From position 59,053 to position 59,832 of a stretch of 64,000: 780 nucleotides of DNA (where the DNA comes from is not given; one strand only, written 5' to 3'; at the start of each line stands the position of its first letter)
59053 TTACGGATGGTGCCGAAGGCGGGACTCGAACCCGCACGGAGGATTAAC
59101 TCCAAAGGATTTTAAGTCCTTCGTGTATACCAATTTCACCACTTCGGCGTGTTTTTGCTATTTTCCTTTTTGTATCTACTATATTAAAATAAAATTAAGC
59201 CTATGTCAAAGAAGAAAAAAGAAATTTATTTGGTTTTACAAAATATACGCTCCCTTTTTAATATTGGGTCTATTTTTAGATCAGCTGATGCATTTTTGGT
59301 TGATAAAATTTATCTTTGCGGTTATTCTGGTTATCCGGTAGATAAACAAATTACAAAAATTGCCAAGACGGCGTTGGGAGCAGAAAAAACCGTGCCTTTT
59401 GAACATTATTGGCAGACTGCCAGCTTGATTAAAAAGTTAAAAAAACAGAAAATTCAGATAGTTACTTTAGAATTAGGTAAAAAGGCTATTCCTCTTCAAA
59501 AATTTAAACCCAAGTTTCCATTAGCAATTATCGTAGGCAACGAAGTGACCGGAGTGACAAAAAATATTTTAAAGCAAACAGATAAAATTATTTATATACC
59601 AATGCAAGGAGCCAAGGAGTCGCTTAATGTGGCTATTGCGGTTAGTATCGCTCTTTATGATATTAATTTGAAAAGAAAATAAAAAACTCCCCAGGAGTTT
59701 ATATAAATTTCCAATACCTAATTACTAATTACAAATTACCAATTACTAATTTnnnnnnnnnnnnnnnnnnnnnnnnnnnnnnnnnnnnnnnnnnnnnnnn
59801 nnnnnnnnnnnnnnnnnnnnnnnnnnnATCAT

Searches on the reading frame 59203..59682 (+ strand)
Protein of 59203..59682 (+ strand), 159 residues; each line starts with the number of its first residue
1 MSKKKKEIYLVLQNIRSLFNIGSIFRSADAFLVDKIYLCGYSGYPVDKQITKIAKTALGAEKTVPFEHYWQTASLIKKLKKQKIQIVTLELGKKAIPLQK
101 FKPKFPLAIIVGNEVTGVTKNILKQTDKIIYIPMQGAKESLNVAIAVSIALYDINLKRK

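Call 71: search_protein_families(library=pfam, max_evalue=0.001, proteins=[window:59203-59682:+])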
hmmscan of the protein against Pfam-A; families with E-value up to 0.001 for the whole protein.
window:59203-59682:+ (159 aa): 1 family
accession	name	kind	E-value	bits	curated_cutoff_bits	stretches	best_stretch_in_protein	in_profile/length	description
PF00588.24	SpoU_methylase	-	3.8e-34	118.2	29.7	1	8-152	2-142/142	SpoU rRNA Methylase family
